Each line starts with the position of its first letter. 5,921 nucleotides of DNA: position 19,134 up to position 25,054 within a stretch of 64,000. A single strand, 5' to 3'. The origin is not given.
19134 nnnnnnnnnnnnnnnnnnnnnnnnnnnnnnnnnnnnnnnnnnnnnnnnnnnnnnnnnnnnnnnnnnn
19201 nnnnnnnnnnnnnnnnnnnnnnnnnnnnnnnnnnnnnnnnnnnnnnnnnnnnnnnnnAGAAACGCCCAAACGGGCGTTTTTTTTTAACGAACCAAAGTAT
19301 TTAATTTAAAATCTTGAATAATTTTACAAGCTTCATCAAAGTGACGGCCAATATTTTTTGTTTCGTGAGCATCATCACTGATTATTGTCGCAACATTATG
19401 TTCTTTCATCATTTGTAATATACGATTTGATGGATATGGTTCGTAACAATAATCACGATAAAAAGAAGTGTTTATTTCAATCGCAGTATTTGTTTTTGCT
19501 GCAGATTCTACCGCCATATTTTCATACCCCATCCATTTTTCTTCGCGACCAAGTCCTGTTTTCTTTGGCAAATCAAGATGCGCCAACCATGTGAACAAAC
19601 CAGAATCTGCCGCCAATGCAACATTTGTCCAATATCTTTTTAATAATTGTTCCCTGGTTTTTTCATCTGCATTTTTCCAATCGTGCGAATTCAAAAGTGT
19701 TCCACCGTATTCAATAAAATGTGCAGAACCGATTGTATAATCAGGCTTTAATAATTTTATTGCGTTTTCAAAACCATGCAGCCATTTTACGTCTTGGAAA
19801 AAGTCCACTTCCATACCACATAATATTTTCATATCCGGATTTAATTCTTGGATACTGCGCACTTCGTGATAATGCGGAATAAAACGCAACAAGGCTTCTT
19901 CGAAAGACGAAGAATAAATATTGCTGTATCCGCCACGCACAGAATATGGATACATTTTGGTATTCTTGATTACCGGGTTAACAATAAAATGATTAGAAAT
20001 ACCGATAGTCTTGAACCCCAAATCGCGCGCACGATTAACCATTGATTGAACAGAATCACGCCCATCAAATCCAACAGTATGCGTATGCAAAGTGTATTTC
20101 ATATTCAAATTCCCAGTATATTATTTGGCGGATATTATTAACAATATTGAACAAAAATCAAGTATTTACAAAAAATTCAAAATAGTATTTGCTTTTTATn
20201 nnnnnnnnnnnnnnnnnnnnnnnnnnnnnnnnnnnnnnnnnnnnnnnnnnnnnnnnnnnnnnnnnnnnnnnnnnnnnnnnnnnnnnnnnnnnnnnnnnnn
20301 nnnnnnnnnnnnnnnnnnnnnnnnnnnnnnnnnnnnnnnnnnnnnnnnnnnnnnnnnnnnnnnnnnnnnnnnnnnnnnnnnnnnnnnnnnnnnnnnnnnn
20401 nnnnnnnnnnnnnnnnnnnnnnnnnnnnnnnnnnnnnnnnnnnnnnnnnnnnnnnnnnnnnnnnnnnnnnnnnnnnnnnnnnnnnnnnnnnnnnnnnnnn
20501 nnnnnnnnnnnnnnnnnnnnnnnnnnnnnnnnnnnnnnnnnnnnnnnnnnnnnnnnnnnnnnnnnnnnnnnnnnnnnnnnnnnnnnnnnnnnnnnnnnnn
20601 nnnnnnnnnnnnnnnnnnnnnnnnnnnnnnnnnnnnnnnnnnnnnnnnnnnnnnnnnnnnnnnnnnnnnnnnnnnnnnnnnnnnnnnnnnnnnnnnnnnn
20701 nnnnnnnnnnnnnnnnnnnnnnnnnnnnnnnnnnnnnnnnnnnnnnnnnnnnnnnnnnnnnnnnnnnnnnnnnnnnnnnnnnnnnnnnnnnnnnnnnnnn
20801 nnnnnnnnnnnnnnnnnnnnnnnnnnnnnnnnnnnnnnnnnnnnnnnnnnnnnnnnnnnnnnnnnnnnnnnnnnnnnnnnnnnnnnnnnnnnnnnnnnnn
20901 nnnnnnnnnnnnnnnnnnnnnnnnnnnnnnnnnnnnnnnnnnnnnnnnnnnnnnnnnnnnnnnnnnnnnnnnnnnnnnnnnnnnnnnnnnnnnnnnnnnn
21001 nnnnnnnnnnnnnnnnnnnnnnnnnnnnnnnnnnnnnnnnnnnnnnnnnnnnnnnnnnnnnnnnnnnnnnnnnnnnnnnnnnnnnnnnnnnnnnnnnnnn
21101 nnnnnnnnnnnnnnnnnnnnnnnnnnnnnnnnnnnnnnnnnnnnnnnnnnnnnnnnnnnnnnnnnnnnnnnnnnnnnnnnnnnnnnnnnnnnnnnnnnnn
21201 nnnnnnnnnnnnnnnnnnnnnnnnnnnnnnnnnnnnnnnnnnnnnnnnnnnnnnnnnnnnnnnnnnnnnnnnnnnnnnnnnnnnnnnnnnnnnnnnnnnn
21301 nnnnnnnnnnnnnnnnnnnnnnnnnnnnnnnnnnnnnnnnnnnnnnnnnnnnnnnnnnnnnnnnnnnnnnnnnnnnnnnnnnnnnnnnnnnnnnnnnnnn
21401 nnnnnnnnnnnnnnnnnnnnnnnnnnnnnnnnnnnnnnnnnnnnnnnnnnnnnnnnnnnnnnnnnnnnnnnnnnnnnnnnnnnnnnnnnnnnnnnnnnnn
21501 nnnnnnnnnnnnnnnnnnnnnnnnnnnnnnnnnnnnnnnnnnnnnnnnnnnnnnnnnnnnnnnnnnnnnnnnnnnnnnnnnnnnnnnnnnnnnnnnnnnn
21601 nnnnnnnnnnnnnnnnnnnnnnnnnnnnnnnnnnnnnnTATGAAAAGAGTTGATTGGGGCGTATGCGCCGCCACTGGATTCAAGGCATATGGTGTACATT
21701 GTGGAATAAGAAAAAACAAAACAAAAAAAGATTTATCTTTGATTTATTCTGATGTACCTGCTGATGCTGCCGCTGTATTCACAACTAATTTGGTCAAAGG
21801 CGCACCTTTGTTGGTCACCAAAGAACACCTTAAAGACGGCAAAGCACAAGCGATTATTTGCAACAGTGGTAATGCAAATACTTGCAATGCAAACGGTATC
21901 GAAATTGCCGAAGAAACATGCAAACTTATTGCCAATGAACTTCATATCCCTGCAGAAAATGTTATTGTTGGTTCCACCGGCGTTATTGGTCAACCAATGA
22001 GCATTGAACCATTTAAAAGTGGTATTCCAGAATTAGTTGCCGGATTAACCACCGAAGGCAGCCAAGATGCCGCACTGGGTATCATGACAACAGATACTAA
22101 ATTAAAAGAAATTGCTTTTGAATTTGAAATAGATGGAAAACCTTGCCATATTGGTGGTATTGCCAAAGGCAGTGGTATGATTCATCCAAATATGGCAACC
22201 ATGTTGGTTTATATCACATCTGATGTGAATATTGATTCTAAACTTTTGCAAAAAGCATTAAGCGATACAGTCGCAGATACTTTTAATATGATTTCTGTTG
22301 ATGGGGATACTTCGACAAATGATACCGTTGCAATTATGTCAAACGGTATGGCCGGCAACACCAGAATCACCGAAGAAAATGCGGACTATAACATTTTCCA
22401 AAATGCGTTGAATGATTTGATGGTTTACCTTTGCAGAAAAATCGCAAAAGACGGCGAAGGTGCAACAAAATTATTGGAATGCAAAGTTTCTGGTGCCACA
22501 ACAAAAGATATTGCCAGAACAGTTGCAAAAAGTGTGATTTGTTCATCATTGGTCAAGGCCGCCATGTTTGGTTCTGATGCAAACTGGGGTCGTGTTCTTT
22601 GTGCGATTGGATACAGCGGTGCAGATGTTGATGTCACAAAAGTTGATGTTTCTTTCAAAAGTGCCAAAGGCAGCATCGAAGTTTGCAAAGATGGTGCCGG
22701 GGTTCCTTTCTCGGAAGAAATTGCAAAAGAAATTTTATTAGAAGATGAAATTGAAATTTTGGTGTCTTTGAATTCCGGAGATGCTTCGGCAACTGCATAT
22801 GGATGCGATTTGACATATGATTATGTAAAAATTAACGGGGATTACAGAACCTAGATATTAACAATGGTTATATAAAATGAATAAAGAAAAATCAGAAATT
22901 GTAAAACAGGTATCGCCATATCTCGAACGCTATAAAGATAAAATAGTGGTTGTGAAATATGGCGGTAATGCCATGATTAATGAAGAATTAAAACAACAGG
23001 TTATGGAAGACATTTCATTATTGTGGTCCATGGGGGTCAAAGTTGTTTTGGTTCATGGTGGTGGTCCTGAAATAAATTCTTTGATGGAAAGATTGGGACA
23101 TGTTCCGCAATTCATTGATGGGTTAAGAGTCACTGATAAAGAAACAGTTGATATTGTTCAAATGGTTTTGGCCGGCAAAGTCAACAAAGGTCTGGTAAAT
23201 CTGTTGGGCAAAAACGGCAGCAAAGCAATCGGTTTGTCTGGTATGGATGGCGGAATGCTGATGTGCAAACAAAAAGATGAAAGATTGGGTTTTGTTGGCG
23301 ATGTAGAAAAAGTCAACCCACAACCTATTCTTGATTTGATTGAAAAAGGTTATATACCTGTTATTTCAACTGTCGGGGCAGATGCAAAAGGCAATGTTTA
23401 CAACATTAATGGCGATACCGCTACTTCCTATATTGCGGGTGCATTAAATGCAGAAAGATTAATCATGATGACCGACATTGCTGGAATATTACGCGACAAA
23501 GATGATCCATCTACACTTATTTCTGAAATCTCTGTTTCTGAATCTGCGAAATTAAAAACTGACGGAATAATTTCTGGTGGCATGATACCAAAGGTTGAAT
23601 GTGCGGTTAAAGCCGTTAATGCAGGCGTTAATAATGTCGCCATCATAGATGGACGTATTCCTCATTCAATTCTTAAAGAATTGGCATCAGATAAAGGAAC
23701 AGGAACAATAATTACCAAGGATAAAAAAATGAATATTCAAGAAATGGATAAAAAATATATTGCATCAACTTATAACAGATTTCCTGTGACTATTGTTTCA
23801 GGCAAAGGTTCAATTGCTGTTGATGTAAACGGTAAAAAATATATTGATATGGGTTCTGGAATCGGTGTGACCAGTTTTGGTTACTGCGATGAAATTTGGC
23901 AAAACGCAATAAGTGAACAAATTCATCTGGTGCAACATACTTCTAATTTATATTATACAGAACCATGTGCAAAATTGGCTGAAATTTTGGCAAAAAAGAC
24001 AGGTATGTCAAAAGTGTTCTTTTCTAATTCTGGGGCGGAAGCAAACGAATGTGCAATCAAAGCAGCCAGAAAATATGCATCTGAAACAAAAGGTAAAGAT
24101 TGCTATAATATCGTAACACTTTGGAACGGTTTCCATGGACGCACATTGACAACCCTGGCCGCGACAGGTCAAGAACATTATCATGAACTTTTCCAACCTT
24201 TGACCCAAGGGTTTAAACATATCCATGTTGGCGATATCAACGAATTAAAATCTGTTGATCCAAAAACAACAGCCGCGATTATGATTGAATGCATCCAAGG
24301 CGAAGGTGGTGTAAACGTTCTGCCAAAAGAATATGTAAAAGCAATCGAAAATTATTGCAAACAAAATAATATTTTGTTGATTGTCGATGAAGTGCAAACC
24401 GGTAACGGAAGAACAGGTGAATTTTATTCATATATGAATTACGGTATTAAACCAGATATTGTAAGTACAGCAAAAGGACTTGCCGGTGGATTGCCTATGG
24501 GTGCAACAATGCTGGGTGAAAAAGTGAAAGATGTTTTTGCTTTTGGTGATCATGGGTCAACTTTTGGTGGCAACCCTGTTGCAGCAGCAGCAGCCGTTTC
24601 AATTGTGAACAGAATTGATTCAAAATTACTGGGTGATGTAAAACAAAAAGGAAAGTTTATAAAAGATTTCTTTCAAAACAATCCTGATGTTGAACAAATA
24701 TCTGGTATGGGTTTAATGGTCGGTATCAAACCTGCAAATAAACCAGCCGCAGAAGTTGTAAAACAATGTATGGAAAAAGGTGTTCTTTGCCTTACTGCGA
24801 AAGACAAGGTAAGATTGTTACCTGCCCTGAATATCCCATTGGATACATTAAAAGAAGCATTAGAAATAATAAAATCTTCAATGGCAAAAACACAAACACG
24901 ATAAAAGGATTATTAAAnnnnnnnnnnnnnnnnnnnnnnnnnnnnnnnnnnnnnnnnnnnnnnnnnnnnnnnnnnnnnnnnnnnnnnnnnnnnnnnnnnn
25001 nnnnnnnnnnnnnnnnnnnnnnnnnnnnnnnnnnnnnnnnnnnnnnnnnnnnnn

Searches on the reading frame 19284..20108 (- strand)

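Call 40: search_protein_families(library=pfam, proteins=[window:19284-20108:-], max_evalue=0.001)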
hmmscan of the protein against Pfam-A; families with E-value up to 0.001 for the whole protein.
window:19284-20108:- (274 aa): 1 family
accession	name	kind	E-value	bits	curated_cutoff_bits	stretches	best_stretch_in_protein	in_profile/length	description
PF02811.25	PHP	-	3e-13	50.9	26.4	1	7-215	4-164/164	PHP domain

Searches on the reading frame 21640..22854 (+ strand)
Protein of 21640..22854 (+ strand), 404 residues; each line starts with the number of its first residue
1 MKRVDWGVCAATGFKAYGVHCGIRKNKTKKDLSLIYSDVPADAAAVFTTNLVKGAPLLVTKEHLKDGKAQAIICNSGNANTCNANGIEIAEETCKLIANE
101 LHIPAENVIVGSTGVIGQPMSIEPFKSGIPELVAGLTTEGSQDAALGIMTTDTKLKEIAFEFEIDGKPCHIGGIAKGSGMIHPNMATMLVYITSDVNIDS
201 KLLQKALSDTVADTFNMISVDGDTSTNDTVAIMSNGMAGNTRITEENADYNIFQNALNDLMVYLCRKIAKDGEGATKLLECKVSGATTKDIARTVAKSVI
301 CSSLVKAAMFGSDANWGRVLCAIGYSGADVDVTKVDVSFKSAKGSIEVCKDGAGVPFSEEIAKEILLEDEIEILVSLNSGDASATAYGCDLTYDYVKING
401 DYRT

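Call 41: search_protein_families(library=pfam, proteins=[window:21640-22854:+], max_evalue=0.001)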
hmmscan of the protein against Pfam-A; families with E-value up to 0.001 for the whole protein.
window:21640-22854:+ (404 aa): 1 family
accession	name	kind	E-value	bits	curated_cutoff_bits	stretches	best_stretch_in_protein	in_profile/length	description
PF01960.23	ArgJ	-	4.8e-150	499.9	32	1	16-404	2-377/377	ArgJ family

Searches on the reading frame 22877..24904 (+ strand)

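Call 41: search_protein_families(library=pfam, proteins=[window:22877-24904:+], max_evalue=0.001)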
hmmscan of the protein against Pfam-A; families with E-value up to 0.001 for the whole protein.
window:22877-24904:+ (675 aa): 3 families
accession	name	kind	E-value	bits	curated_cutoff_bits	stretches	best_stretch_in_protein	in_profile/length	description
PF00202.27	Aminotran_3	-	5.8e-101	338.5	30.5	1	295-667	2-401/403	Aminotransferase class-III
PF00696.33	AA_kinase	-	3.4e-47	161.6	24.9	1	22-258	1-234/234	Amino acid kinase family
PF01212.27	Beta_elim_lyase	-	0.00097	19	27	0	365-506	35-170/288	Beta-eliminating lyase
